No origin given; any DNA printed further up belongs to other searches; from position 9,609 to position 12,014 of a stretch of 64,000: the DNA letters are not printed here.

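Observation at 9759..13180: CydA-like oxidase subunit without CydB, partnered with a membrane diheme cytochrome c and carrying an acidic N-terminal tract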

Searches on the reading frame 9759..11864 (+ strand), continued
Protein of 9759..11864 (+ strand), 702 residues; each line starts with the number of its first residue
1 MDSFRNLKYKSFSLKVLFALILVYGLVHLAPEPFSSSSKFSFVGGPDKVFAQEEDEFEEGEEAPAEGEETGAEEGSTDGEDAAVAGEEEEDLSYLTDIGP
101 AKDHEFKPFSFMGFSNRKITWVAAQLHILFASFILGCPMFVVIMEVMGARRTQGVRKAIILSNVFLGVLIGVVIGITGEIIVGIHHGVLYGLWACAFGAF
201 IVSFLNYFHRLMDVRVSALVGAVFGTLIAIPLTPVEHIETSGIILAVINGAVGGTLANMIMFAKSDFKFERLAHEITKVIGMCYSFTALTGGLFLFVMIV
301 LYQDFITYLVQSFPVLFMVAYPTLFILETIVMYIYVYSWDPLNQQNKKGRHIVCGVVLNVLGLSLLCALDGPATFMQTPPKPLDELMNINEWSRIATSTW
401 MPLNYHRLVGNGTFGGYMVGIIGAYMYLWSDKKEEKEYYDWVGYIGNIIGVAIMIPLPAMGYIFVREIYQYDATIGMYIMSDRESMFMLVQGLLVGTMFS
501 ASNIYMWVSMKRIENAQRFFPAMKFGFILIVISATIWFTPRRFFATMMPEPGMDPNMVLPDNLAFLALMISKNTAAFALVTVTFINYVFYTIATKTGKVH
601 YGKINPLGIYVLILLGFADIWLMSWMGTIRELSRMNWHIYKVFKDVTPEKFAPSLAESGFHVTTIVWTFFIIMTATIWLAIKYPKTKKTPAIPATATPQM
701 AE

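Call 34: find_homologous_proteins(query=A2, max_evalue=1e-10)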
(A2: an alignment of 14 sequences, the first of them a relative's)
Query A2 (14 sequences) (519 aa, profile of the alignment): 4018 proteins with E <= 1e-10 among 8000 candidates; the best 120 are listed.
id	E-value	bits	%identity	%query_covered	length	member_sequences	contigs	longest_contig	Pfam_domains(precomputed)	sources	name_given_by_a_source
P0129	3.3e-259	880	38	80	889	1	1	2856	PF13442.12,PF00034.27,PF01654.23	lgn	-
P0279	1.5e-254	864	39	83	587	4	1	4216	PF01654.23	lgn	-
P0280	2.0e-254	864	41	83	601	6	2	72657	PF01654.23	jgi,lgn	jgi:cytochrome bd-type quinol oxidase subunit 1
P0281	5.0e-254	862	41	84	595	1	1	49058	PF01654.23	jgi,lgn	jgi:cytochrome bd-type quinol oxidase subunit 1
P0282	6.6e-254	862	42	85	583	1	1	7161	PF01654.23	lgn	-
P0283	3.5e-252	856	38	80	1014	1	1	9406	PF13442.12,PF00034.27,PF01654.23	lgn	-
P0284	2.2e-251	854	40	73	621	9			PF01654.23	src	-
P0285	1.5e-250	851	39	80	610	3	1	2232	PF01654.23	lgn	-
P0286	5.6e-249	846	43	76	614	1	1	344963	PF01654.23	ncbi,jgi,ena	-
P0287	9.7e-249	845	43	77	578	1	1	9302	PF01654.23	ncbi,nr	ncbi:cytochrome ubiquinol oxidase subunit I [candidate division TA06 bacterium]|nr:cytochrome ubiqui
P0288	1.2e-248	845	38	80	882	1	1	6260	PF13442.12,PF00034.27,PF01654.23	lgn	-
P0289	2.5e-248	844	39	81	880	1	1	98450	PF13442.12,PF00034.27,PF01654.23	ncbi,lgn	-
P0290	3.1e-248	843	43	73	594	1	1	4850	PF01654.23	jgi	jgi:cytochrome bd-type quinol oxidase subunit 1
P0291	3.8e-248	843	38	92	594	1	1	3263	PF01654.23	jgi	jgi:cytochrome bd ubiquinol oxidase subunit I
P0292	5.2e-248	843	38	54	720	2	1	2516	PF01654.23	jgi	jgi:cytochrome bd-type quinol oxidase subunit 1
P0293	7.2e-248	842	40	88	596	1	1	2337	PF01654.23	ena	-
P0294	7.9e-248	842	41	81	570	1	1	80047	PF01654.23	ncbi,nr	ncbi:MAG TPA: cytochrome ubiquinol oxidase subunit I [Candidatus Methylomirabilis sp.]|nr:cytochrome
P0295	8.9e-248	842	31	76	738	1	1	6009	PF01654.23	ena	-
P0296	1.4e-247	841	42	74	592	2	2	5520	PF01654.23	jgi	jgi:cytochrome bd ubiquinol oxidase subunit I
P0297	2.0e-247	841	39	86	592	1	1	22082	PF01654.23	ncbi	-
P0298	2.4e-247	840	43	76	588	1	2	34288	PF01654.23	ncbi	ncbi:MAG: cytochrome ubiquinol oxidase subunit I [Candidatus Rokuibacteriota bacterium]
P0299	2.6e-247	840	41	82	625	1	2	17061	PF01654.23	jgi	jgi:cytochrome bd-type quinol oxidase subunit 1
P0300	2.9e-247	840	34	76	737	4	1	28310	PF01654.23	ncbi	-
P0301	3.0e-247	840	40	81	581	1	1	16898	PF01654.23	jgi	jgi:cytochrome bd-type quinol oxidase subunit 1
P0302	3.2e-247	840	44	72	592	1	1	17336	PF01654.23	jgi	jgi:hypothetical protein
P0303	7.0e-247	839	41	81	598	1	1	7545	PF01654.23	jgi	jgi:cytochrome bd-type quinol oxidase subunit 1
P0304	7.1e-247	839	41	81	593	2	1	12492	PF01654.23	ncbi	-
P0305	7.4e-247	839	42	72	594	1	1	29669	PF01654.23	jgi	jgi:cytochrome bd-type quinol oxidase subunit 1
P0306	7.4e-247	839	40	81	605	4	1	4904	PF01654.23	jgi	jgi:hypothetical protein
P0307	8.0e-247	839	40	77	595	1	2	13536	PF01654.23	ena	-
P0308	9.8e-247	838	40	83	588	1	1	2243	PF01654.23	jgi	-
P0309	1.1e-246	838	41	81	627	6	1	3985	PF01654.23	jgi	jgi:cytochrome bd ubiquinol oxidase subunit I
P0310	1.3e-246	838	40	81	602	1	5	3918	PF01654.23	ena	-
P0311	1.3e-246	838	42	77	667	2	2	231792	PF01654.23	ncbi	-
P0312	1.4e-246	838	40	80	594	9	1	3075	PF01654.23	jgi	jgi:cytochrome bd ubiquinol oxidase subunit I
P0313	1.8e-246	838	41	81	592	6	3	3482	PF01654.23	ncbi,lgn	-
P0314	1.9e-246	837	32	78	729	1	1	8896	PF01654.23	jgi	jgi:cytochrome bd-type quinol oxidase subunit 1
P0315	2.5e-246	837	40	80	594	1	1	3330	PF01654.23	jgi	jgi:cytochrome bd ubiquinol oxidase subunit I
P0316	2.6e-246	837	43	72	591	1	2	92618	PF01654.23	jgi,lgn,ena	-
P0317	2.7e-246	837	43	85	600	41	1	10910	PF01654.23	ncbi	-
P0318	2.8e-246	837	41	81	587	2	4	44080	PF01654.23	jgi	-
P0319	2.9e-246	837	41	81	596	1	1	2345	PF01654.23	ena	-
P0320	3.0e-246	837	41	81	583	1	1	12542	PF01654.23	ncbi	ncbi:MAG: cytochrome ubiquinol oxidase subunit I [Candidatus Rokuibacteriota bacterium]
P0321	3.5e-246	837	40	80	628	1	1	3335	PF01654.23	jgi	-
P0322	3.6e-246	837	39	88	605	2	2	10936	PF01654.23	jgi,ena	-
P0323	3.6e-246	837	41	81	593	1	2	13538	PF01654.23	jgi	-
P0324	3.8e-246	836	41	84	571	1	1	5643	PF01654.23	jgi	-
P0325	3.9e-246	836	42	72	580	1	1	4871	PF01654.23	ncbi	-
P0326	4.5e-246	836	40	84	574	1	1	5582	PF01654.23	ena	-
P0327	4.9e-246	836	40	80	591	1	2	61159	PF01654.23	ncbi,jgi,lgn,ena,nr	ncbi:MAG TPA: cytochrome ubiquinol oxidase subunit I [Candidatus Acidoferrum sp.]|nr:cytochrome ubiq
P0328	5.3e-246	836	41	81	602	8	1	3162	PF01654.23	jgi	jgi:cytochrome bd-type quinol oxidase subunit 1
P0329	5.7e-246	836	40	86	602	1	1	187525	PF01654.23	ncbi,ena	-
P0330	6.0e-246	836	42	81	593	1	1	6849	PF01654.23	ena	-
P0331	7.0e-246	836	41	84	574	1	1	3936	PF01654.23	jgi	-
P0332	8.6e-246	835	41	84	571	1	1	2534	PF01654.23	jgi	-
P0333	9.2e-246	835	41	81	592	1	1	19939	PF01654.23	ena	-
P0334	1.0e-245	835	41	88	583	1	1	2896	PF01654.23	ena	-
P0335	1.1e-245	835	39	95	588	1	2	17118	PF01654.23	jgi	jgi:cytochrome bd-type quinol oxidase subunit 1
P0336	1.3e-245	835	41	84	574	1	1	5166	PF01654.23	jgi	-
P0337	1.6e-245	834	41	84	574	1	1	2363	PF01654.23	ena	-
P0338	1.9e-245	834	40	81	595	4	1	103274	PF01654.23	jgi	jgi:cytochrome bd-type quinol oxidase subunit 1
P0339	2.1e-245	834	41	84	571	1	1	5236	PF01654.23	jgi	-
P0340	2.2e-245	834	41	81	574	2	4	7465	PF01654.23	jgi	-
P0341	2.4e-245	834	41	81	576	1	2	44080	PF01654.23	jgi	jgi:cytochrome bd-type quinol oxidase subunit 1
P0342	2.5e-245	834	42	81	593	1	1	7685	PF01654.23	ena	-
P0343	2.8e-245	834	41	84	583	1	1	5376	PF01654.23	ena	-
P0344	3.2e-245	833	41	84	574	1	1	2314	PF01654.23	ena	-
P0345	3.6e-245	833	41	83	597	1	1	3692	PF01654.23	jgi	jgi:cytochrome d ubiquinol oxidase subunit I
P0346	3.8e-245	833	41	84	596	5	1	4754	PF01654.23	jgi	jgi:cytochrome d ubiquinol oxidase subunit I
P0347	3.8e-245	833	40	81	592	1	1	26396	PF01654.23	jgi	-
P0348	3.9e-245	833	41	81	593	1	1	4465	PF01654.23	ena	-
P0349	4.1e-245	833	39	81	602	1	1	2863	PF01654.23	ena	-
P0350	4.4e-245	833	41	82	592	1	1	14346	PF01654.23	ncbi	-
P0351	4.4e-245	833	41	84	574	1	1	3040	PF01654.23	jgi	-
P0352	4.7e-245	833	41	84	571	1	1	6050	PF01654.23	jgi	-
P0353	4.8e-245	833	42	81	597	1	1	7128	PF01654.23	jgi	jgi:cytochrome bd-type quinol oxidase subunit 1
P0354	4.8e-245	833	40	81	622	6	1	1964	PF01654.23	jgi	jgi:cytochrome bd-type quinol oxidase subunit 1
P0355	4.8e-245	833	42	83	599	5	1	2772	PF01654.23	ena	-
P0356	4.9e-245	833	41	85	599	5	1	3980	PF01654.23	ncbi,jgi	jgi:cytochrome bd-type quinol oxidase subunit 1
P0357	4.9e-245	833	40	86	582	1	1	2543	PF01654.23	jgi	jgi:cytochrome bd-type quinol oxidase subunit 1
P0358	5.0e-245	833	41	84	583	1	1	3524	PF01654.23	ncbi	-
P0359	5.0e-245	833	41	81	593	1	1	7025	PF01654.23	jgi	-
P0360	5.3e-245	833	39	84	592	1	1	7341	PF01654.23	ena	-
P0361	8.4e-245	832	42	81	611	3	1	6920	PF01654.23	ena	-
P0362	8.8e-245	832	40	84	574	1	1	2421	PF01654.23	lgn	-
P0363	9.7e-245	832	40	72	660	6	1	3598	PF01654.23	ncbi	-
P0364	1.0e-244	832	39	82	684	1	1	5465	PF01654.23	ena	-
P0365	1.3e-244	831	41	81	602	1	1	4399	PF01654.23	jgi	jgi:cytochrome bd-type quinol oxidase subunit 1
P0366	1.6e-244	831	39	87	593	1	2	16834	PF01654.23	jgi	jgi:cytochrome bd-type quinol oxidase subunit 1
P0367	1.6e-244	831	40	81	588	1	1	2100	PF01654.23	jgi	-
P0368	1.6e-244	831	41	81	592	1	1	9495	PF01654.23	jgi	jgi:cytochrome bd-type quinol oxidase subunit 1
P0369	1.7e-244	831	39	87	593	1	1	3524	PF01654.23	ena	-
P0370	1.8e-244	831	39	87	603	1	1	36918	PF01654.23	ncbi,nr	ncbi:MAG: hypothetical protein DMD91_15865 [Candidatus Rokuibacteriota bacterium]|nr:MAG: hypothetic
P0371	2.0e-244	831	39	93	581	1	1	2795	PF01654.23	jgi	jgi:cytochrome bd-type quinol oxidase subunit 1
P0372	2.2e-244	831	39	87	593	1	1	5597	PF01654.23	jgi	-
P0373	2.3e-244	831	42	82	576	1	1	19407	PF01654.23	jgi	jgi:cytochrome bd ubiquinol oxidase subunit I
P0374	2.4e-244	831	38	86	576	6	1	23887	PF01654.23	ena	-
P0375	2.4e-244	831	42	82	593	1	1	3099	PF01654.23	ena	-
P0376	2.9e-244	830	41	74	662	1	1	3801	PF01654.23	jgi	jgi:cytochrome bd-type quinol oxidase subunit 1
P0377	2.9e-244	830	41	81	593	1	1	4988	PF01654.23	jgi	jgi:cytochrome d ubiquinol oxidase subunit I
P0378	3.0e-244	830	41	72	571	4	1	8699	PF01654.23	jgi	jgi:cytochrome bd-type quinol oxidase subunit 1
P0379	3.1e-244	830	43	74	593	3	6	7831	PF01654.23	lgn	-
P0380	3.3e-244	830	42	82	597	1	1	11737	PF01654.23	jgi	jgi:cytochrome bd-type quinol oxidase subunit 1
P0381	3.5e-244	830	40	80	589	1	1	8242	PF01654.23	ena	-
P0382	4.1e-244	830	38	84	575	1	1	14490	PF01654.23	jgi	jgi:cytochrome d ubiquinol oxidase subunit I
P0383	4.2e-244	830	39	77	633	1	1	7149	PF01654.23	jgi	jgi:cytochrome d ubiquinol oxidase subunit I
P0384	4.5e-244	830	41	81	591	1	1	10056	PF01654.23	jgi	jgi:cytochrome bd-type quinol oxidase subunit 1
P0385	4.8e-244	830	41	88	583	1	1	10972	PF01654.23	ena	-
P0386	5.1e-244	829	41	79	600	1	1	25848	PF01654.23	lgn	-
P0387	5.4e-244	829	40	88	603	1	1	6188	PF01654.23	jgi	jgi:cytochrome bd ubiquinol oxidase subunit I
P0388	6.1e-244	829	39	87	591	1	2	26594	PF01654.23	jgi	jgi:cytochrome bd-type quinol oxidase subunit 1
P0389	6.6e-244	829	42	86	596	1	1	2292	PF01654.23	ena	-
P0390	7.2e-244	829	36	91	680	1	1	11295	PF01654.23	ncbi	ncbi:MAG: cytochrome ubiquinol oxidase subunit I [Bacteroidota bacterium]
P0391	8.7e-244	829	39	96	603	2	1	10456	PF01654.23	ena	-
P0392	9.5e-244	829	37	83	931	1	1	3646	PF13442.12,PF00034.27,PF01654.23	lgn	-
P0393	1.1e-243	828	38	99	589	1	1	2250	PF01654.23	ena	-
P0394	1.2e-243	828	42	83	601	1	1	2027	PF01654.23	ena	-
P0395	1.2e-243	828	40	79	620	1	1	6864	PF01654.23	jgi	-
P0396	1.5e-243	828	41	85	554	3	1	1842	PF01654.23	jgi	-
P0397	1.6e-243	828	39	81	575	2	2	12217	PF01654.23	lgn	-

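Call 35: find_encoding_contigs(protein=P0294, flank=6000, max_places=2)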
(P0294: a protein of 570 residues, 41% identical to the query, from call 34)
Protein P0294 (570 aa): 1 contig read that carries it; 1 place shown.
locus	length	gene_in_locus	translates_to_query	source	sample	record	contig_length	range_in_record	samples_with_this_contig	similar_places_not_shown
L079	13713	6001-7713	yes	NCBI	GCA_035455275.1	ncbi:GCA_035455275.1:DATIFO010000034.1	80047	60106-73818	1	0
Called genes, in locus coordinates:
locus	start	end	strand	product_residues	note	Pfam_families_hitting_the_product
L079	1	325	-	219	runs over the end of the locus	PF02085:Cytochrom_CIII (faint), PF14522:Cytochrome_C7 (weak), PF14537:Cytochrom_c3_2 (faint), PF14522:Cytochrome_C7 (weak)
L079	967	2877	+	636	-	PF00582:Usp, PF08369:PCP_red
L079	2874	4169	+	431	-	PF04055:Radical_SAM, PF13186:SPASM (weak), PF08369:PCP_red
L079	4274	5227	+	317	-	PF03308:MeaB (weak), PF13481:AAA_25 (weak), PF00142:Fer4_NifH (faint), PF01656:CbiA, PF02374:ArsA_ATPase (weak), PF09140:MipZ (weak), PF10609:ParA, PF13614:AAA_31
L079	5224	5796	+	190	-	PF08369:PCP_red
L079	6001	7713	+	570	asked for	PF01654:Cyt_bd_oxida_I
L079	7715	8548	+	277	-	PF00034:Cytochrom_C (weak), PF13442:Cytochrome_CBB3 (faint), PF00034:Cytochrom_C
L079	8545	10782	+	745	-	PF00034:Cytochrom_C (weak), PF13442:Cytochrome_CBB3, PF00034:Cytochrom_C, PF13442:Cytochrome_CBB3, PF00034:Cytochrom_C, PF13442:Cytochrome_CBB3 (weak), PF09459:EB_dh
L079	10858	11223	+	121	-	PF13442:Cytochrome_CBB3, PF00034:Cytochrom_C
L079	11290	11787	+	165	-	PF00111:Fer2, PF13085:Fer2_3 (weak), PF01799:Fer2_2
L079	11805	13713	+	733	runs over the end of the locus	PF20256:MoCoBD_2, PF02738:MoCoBD_1, PF20256:MoCoBD_2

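Call 36: find_encoding_contigs(protein=P0286, flank=6000, max_places=2)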
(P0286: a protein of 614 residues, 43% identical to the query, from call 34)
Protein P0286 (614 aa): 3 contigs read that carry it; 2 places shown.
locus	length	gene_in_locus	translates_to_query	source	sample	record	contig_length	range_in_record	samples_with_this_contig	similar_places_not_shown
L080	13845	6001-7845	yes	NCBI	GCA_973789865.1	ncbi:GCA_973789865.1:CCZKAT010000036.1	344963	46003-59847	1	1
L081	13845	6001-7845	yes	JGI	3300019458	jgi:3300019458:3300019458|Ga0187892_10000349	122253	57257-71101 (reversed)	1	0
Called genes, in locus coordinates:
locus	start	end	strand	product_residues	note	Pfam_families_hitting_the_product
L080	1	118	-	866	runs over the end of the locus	PF02861:Clp_N, PF23569:NBD_SMAX1, PF00004:AAA, PF17871:AAA_lid_9, PF00004:AAA, PF07724:AAA_2, PF07728:AAA_5, PF10431:ClpB_D2-small, +5 more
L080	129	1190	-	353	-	PF00226:DnaJ, PF01556:DnaJ_C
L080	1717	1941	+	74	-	-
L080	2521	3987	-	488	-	PF00089:Trypsin, PF13365:Trypsin_2, PF00595:PDZ (weak), PF13180:PDZ_2, PF17820:PDZ_6, PF00595:PDZ, PF13180:PDZ_2, PF17820:PDZ_6, +1 more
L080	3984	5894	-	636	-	PF06480:FtsH_ext (weak), PF06068:TIP49 (faint), PF00004:AAA, PF07728:AAA_5 (faint), PF17862:AAA_lid_3, PF01434:Peptidase_M41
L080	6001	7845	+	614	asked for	PF01654:Cyt_bd_oxida_I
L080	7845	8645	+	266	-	PF13442:Cytochrome_CBB3 (faint), PF00034:Cytochrom_C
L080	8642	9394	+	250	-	PF00034:Cytochrom_C, PF13442:Cytochrome_CBB3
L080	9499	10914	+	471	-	PF00034:Cytochrom_C, PF13442:Cytochrome_CBB3, PF00034:Cytochrom_C (weak), PF13442:Cytochrome_CBB3 (weak), PF09459:EB_dh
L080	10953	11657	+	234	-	-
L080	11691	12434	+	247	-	PF02790:COX2_TM, PF00116:COX2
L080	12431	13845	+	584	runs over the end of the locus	PF00115:COX1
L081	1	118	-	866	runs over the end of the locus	PF02861:Clp_N, PF23569:NBD_SMAX1, PF00004:AAA, PF17871:AAA_lid_9, PF00004:AAA, PF07724:AAA_2, PF07728:AAA_5, PF10431:ClpB_D2-small, +5 more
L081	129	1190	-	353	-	PF00226:DnaJ, PF01556:DnaJ_C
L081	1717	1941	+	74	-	-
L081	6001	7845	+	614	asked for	PF01654:Cyt_bd_oxida_I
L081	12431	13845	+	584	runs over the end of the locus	PF00115:COX1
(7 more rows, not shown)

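Call 37: find_encoding_contigs(protein=P0289, flank=6000, max_places=2)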
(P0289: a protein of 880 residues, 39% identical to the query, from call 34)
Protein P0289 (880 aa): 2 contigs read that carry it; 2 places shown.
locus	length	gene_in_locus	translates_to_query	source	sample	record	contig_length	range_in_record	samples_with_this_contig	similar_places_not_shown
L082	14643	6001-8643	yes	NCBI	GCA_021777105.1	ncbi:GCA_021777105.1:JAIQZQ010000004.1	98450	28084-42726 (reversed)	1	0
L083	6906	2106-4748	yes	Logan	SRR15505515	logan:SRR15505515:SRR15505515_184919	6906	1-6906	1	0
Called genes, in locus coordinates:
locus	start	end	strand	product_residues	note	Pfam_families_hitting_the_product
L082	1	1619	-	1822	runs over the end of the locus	PF17210:SdrD_B (faint), PF17802:SpaA (faint), PF22902:NOMO1-like_9th (faint), PF22904:NOMO1-like_2nd (faint), PF11974:bMG3 (faint), PF13715:CarbopepD_reg_2 (faint), PF25020:TTR_TEN1-4 (faint), PF13620:CarboxypepD_reg, +5 more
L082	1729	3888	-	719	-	-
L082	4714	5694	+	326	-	PF00070:Pyr_redox (faint), PF00890:FAD_binding_2 (weak), PF01266:DAO (faint), PF01946:Thi4 (faint), PF03486:HI0933_like (faint), PF07992:Pyr_redox_2, PF13738:Pyr_redox_3, PF13434:Lys_Orn_oxgnase, +1 more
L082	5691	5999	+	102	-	PF01910:Thiamine_BP, PF07615:Ykof (weak)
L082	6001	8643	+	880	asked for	PF01654:Cyt_bd_oxida_I, PF13442:Cytochrome_CBB3 (faint), PF00034:Cytochrom_C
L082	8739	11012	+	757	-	PF00034:Cytochrom_C, PF13442:Cytochrome_CBB3, PF00034:Cytochrom_C (weak), PF13442:Cytochrome_CBB3, PF00034:Cytochrom_C, PF13442:Cytochrome_CBB3, PF09459:EB_dh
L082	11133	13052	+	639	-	PF01551:Peptidase_M23, PF21633:MOV-10_Ig-like (faint), PF07705:CARDB (weak), PF13584:BatD (faint), PF16158:N_BRCA1_IG (faint), PF07705:CARDB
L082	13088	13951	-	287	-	PF00072:Response_reg, PF00989:PAS, PF13188:PAS_8, PF08448:PAS_4, PF13426:PAS_9, PF08447:PAS_3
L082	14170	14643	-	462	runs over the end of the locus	PF10396:TrmE_N, PF12631:MnmE_helical (faint), PF00350:Dynamin_N (faint), PF01926:MMR_HSR1, PF02421:FeoB_N (weak)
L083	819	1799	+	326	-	PF00070:Pyr_redox (faint), PF00890:FAD_binding_2 (weak), PF01266:DAO (faint), PF01946:Thi4 (faint), PF03486:HI0933_like (faint), PF07992:Pyr_redox_2, PF13738:Pyr_redox_3, PF13434:Lys_Orn_oxgnase, +1 more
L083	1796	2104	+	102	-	PF01910:Thiamine_BP, PF07615:Ykof (weak)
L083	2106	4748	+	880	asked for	PF01654:Cyt_bd_oxida_I, PF13442:Cytochrome_CBB3 (faint), PF00034:Cytochrom_C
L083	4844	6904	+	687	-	?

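Call 38: find_encoding_contigs(protein=P0271, flank=6000, max_places=2)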
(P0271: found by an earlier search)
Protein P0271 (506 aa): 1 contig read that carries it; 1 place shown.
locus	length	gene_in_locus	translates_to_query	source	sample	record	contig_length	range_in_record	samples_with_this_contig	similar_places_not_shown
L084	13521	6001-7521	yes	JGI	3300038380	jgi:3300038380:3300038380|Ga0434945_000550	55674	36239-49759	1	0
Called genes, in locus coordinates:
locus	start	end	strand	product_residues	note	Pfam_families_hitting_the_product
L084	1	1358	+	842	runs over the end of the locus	PF00672:HAMP, PF01590:GAF, PF13185:GAF_2, PF13492:GAF_3 (weak), PF01590:GAF, PF13185:GAF_2 (weak), PF07730:HisKA_3, PF02518:HATPase_c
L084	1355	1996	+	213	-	PF00072:Response_reg, PF00196:GerE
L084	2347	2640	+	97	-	-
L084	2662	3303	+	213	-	PF00355:Rieske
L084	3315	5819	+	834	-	PF18465:Rieske_3, PF00384:Molybdopterin, PF01568:Molydop_binding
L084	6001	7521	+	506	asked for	PF01654:Cyt_bd_oxida_I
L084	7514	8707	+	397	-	PF00034:Cytochrom_C, PF13442:Cytochrome_CBB3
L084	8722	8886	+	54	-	PF02416:TatA_B_E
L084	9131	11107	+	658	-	PF01243:PNPOx_N (faint), PF00582:Usp, PF08369:PCP_red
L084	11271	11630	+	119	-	PF18765:Polbeta, PF01909:NTP_transf_2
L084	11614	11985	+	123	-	PF05168:HEPN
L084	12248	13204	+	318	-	PF00005:ABC_tran, PF13304:AAA_21 (weak)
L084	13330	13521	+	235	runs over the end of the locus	PF01061:ABC2_membrane (weak), PF12698:ABC2_membrane_3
